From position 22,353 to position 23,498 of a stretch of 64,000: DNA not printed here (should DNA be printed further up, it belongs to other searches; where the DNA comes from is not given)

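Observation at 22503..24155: GC-shifted gene encoding a tandem double-PRTase protein of unknown function.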

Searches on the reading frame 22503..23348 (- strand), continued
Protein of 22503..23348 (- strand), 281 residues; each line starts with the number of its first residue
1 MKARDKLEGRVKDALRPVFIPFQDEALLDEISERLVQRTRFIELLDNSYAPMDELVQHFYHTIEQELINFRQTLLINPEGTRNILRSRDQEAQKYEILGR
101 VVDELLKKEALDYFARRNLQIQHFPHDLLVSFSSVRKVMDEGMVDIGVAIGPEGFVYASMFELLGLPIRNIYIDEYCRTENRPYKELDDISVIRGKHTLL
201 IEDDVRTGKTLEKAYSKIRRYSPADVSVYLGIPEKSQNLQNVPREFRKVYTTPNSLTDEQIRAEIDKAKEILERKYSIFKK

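Call 73: search_protein_families(library=pfam, proteins=[L010:4973-5791:+, L010:6320-7090:+, L010:5902-6465:+, L011:4768-6447:+, L011:6456-7109:+, L012:6551-7258:+, L016:4086-5537:+, L009:4845-5765:+, L025:1598-2395:+], max_evalue=0.01)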
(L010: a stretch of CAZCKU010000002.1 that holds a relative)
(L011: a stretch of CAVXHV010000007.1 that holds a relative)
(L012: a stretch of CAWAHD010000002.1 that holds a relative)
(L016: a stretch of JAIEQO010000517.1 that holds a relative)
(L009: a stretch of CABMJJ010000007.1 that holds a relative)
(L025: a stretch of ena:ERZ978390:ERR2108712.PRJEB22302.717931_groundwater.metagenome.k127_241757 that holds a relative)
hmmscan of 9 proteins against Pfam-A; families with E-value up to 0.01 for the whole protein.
L010:4973-5791:+ (272 aa): 1 family
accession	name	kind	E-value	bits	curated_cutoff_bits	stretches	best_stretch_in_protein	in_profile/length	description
PF05013.17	FGase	-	7.9e-49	167.2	28.9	1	14-236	2-219/219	N-formylglutamate amidohydrolase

L010:6320-7090:+ (256 aa): 2 families
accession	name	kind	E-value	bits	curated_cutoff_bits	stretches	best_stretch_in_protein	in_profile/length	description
PF00149.33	Metallophos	-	5.9e-17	63.2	21.5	1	49-220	2-158/191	Calcineurin-like phosphoesterase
PF12850.12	Metallophos_2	-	0.004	17.6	27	1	50-180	3-90/154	Calcineurin-like phosphoesterase superfamily domain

L010:5902-6465:+ (187 aa): 1 family
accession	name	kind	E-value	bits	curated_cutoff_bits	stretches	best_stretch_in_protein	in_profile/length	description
PF00156.33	Pribosyltran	-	3.5e-06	26.9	26.3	1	92-134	79-121/158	Phosphoribosyl transferase domain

L011:4768-6447:+ (559 aa): 2 families
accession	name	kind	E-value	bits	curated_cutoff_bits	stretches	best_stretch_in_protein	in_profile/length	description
PF16261.11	DUF4915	-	7.8e-57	193.3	35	1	25-180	3-160/316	Domain of unknown function (DUF4915)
PF00156.33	Pribosyltran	-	0.0051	16.6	26.3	1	467-512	69-121/158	Phosphoribosyl transferase domain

L011:6456-7109:+ (217 aa): 2 families
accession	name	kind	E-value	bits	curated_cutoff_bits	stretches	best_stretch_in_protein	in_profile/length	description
PF12850.12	Metallophos_2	-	1.2e-08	35.5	27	1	8-161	1-119/154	Calcineurin-like phosphoesterase superfamily domain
PF00149.33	Metallophos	-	1.7e-07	32.3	21.5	1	8-101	1-72/191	Calcineurin-like phosphoesterase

L012:6551-7258:+ (235 aa): 2 families
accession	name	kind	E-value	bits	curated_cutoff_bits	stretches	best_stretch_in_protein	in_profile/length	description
PF12850.12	Metallophos_2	-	3.5e-08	34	27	1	17-169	1-118/154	Calcineurin-like phosphoesterase superfamily domain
PF00149.33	Metallophos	-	1e-07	33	21.5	1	17-116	1-72/191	Calcineurin-like phosphoesterase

L016:4086-5537:+ (483 aa): 1 family
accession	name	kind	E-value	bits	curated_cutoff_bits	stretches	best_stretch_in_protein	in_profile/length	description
PF00156.33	Pribosyltran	-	0.0094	15.7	26.3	0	394-435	80-121/158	Phosphoribosyl transferase domain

L009:4845-5765:+ (306 aa): 0 families

L025:1598-2395:+ (265 aa): 1 family
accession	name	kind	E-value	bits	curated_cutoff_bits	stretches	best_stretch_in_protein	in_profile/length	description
PF00156.33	Pribosyltran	-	0.0011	18.7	26.3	1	84-198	17-141/158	Phosphoribosyl transferase domain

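Call 76: search_solved_structures(query=A9, max_evalue=0.01, show_alignments=2)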
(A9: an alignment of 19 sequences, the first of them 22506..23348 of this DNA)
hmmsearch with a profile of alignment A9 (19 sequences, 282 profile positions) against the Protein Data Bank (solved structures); distinct sequences matched with E-value up to 0.01: 36.
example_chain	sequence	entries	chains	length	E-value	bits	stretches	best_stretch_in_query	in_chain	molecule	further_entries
2jbh_A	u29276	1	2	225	3.7e-08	36.3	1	188-228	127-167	PHOSPHORIBOSYLTRANSFERASE DOMAIN-CONTAINING PROTEIN 1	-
2vfa_A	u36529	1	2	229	5.6e-07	32.4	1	188-228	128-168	HYPOXANTHINE-GUANINE-XANTHINE PHOSPHORIBOSYLTRANSFERASE, HYPOXANTHINE-GUANINE PHOSPHORIBOS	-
5w8v_A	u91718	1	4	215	6.4e-07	32.2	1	188-228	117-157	Hypoxanthine-guanine phosphoribosyltransferase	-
4kn6_A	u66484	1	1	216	6.4e-07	32.2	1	188-228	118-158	Hypoxanthine-guanine phosphoribosyltransferase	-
6bnj_A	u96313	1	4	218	6.4e-07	32.2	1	188-228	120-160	Hypoxanthine-guanine phosphoribosyltransferase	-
1bzy_A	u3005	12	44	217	6.5e-07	32.2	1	188-228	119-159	HYPOXANTHINE-GUANINE PHOSPHORIBOSYLTRANSFERASE | HYPOXANTHINE GUANINE PHOSPHORIBOSYL-TRANSFERASE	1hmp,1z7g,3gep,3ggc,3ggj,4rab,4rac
5hia_A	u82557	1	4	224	6.7e-07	32.1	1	188-228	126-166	Hypoxanthine-guanine phosphoribosyltransferase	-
4ijq_A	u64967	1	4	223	6.8e-07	32.1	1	188-228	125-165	Hypoxanthine-guanine phosphoribosyltransferase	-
1d6n_A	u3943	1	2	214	6.8e-07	32.1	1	188-228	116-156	PROTEIN (HYPOXANTHINE-GUANINE PHOSPHORIBOSYLTRANSFERASE)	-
7san_A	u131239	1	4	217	9e-07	31.7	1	188-228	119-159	Hypoxanthine-guanine phosphoribosyltransferase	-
5brn_A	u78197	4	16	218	9.1e-07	31.7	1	188-228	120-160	Hypoxanthine-guanine phosphoribosyltransferase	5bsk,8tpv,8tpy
1cjb_A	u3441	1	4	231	2e-06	30.6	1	188-227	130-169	PROTEIN (HYPOXANTHINE-GUANINE PHOSPHORIBOSYLTRANSFERASE)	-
3ozf_A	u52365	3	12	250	2.5e-06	30.2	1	188-227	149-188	Hypoxanthine-guanine-xanthine phosphoribosyltransferase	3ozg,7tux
6bo7_A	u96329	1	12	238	7.7e-06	28.7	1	181-227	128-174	Hypoxanthine phosphoribosyltransferase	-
3ohp_A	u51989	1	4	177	1.2e-05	28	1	184-228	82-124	Hypoxanthine phosphoribosyltransferase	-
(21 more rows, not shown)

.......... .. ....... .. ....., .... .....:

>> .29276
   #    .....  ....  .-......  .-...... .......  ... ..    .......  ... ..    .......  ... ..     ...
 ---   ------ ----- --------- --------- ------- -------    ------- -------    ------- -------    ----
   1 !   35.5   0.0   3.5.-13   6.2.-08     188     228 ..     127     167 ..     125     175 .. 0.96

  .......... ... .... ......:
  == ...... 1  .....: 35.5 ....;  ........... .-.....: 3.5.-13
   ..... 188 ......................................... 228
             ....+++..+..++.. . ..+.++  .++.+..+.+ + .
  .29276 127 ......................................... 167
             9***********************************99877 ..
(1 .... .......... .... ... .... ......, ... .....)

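Call 86: find_related_loci(query=A5, collection=viral_contigs, flank=4000)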
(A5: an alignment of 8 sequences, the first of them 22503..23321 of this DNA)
Query A5 (272 aa) in viral_contigs; peptide patterns used: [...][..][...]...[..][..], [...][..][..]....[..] (x = any residue, [..] = any of these).
253 stretches matched a pattern, but none encodes a relative of the query by tblastn (E <= 1e-3).

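Call 94: search_protein_families(library=ncbifam, alignment_id=A9, max_evalue=0.01)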
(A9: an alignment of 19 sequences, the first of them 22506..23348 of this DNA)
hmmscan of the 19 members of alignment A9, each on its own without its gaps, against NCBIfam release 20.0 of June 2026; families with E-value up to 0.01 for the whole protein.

A. member 1, window:22506-23348:- (281 aa): 1 family
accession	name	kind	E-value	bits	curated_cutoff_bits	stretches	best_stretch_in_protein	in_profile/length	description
TIGR01203.1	HGPRTase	equivalog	4.2e-05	23.4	150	1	189-247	79-137/167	hypoxanthine phosphoribosyltransferase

B. families by the number of members that match (of 19 scanned): 13 families
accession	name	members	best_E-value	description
TIGR01203.1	HGPRTase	19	2e-07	hypoxanthine phosphoribosyltransferase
NF003548.0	PRK05205.1-4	6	0.00021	bifunctional pyr operon transcriptional regulator/uracil phosphoribosyltransferase PyrR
NF003549.0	PRK05205.1-5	2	0.00013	bifunctional pyr operon transcriptional regulator/uracil phosphoribosyltransferase PyrR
NF003545.0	PRK05205.1-1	2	0.00062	bifunctional pyr operon transcriptional regulator/uracil phosphoribosyltransferase PyrR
NF002095.0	PRK00934.1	1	0.00035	ribose-phosphate diphosphokinase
TIGR01251.1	ribP_PPkin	1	0.0013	ribose-phosphate diphosphokinase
NF002320.0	PRK01259.1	1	0.0025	ribose-phosphate diphosphokinase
NF047500.1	choline_R_CudC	1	0.0047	choline uptake/conversion transcriptional regulator CudC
NF004689.0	PRK06031.1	1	0.0061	phosphoribosyltransferase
NF002620.0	PRK02277.1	1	0.0061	orotate phosphoribosyltransferase-like protein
NF006613.0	PRK09177.1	1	0.007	xanthine phosphoribosyltransferase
NF005592.0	PRK07322.1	1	0.0079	adenine phosphoribosyltransferase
NF003546.0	PRK05205.1-2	1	0.0088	bifunctional pyr operon transcriptional regulator/uracil phosphoribosyltransferase PyrR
